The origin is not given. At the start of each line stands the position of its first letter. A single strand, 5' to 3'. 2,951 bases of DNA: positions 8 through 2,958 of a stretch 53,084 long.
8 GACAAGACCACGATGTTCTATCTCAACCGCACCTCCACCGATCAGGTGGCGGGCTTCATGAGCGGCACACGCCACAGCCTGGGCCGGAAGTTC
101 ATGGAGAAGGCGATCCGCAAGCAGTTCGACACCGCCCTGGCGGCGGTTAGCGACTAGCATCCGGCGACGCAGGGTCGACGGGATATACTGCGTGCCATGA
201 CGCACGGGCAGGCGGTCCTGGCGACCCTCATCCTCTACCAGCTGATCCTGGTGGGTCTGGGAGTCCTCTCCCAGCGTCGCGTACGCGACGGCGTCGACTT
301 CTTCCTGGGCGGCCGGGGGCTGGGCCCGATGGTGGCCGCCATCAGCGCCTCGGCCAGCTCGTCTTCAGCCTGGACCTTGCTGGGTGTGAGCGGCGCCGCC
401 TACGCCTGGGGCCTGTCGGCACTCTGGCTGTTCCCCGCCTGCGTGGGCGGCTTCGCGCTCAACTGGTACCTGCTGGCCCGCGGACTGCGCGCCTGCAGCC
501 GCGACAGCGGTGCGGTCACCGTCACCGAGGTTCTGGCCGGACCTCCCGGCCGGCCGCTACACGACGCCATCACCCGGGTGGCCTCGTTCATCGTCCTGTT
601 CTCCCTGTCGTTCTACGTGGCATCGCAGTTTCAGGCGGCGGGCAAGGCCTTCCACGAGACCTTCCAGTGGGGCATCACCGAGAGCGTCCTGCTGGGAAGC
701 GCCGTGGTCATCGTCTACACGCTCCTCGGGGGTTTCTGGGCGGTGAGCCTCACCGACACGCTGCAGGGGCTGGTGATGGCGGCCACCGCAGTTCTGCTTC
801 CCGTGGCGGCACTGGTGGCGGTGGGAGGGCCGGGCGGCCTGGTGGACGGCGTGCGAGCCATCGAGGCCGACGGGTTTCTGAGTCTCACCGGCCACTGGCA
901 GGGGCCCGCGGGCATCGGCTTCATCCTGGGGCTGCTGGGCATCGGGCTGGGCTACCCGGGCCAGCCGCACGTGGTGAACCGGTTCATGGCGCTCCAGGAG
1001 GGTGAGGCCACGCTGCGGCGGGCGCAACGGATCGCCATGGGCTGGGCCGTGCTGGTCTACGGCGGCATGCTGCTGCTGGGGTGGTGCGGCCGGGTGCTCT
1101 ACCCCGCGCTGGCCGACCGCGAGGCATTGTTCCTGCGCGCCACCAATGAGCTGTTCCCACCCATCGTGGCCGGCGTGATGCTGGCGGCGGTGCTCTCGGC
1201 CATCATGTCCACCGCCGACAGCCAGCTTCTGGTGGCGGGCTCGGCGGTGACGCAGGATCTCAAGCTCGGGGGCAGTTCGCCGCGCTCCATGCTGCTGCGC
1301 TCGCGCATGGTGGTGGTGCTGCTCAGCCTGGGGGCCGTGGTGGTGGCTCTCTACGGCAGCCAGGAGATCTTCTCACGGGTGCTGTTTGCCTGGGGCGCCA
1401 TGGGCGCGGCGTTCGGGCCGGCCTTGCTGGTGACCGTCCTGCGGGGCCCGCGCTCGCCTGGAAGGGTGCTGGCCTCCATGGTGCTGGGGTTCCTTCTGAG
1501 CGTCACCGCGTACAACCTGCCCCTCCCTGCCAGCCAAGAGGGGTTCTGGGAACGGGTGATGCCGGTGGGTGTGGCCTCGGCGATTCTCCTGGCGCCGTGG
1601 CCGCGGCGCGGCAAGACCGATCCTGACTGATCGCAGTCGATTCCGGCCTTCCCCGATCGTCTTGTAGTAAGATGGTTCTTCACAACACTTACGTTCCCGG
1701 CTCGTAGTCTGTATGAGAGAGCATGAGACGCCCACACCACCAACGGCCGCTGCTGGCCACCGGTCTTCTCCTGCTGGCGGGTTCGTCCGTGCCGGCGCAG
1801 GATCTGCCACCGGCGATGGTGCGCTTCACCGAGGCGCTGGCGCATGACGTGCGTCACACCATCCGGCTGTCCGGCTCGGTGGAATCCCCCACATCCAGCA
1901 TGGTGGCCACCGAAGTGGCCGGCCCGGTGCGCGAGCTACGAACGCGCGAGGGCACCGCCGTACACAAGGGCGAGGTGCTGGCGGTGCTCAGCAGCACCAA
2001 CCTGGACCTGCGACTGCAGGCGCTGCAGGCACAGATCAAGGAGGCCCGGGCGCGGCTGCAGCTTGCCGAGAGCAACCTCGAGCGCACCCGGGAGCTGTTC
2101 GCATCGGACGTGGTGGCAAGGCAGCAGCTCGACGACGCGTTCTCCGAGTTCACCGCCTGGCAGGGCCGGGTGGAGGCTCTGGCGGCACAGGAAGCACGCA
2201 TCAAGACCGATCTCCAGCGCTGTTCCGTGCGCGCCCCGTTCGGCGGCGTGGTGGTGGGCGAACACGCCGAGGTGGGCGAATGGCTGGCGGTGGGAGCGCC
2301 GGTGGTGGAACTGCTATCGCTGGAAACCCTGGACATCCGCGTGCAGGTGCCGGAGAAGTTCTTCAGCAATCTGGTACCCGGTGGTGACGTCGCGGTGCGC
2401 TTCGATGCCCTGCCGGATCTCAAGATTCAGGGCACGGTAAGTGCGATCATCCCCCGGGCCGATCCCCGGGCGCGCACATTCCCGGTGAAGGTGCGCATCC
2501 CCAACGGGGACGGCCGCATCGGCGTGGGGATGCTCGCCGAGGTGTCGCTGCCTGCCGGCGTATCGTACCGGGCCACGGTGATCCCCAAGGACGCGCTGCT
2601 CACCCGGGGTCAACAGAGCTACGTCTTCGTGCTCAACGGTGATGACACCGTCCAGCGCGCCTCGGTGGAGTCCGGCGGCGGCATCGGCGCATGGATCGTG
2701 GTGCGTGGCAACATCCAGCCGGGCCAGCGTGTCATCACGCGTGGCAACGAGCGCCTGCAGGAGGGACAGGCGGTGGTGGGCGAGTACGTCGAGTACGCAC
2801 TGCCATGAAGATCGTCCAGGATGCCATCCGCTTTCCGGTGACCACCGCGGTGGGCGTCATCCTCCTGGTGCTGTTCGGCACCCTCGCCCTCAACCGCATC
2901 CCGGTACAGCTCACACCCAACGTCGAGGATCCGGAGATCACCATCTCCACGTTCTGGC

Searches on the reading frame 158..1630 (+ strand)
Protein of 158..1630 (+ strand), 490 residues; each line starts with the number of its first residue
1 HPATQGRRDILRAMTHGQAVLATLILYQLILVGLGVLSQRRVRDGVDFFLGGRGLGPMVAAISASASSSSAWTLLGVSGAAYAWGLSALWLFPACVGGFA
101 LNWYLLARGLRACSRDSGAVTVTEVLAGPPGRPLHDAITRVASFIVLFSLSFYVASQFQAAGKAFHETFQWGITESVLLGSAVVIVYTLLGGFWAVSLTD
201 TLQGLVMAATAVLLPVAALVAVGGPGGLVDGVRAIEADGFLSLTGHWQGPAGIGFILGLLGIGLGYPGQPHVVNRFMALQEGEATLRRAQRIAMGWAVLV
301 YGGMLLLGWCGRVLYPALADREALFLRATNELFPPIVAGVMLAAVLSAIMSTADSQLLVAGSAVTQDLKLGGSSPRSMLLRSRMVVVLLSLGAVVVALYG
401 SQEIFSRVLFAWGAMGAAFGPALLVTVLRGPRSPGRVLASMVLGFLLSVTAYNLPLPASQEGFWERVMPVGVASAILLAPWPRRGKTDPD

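Call 44: search_protein_families(library=pfam, proteins=[window:158-1630:+], max_evalue=0.00001)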
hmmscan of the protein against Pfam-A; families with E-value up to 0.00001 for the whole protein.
window:158-1630:+ (490 aa): 1 family
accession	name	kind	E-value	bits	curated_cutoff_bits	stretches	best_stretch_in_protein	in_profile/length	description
PF00474.23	SSF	-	1.2e-59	202.7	22.8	1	48-427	1-389/406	Sodium:solute symporter family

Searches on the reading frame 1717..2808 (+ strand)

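Call 44: search_protein_families(library=pfam, proteins=[window:1717-2808:+], max_evalue=0.00001)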
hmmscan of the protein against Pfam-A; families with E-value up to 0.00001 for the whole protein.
window:1717-2808:+ (363 aa): 2 families
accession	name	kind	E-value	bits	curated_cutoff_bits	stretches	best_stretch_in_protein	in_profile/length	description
PF16576.10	HlyD_D23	-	1.4e-25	90.3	30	1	45-274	2-214/214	Barrel-sandwich domain of CusB or HlyD membrane-fusion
PF13437.12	HlyD_3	-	7.2e-17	62.5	22.2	1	171-264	2-96/106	HlyD family secretion protein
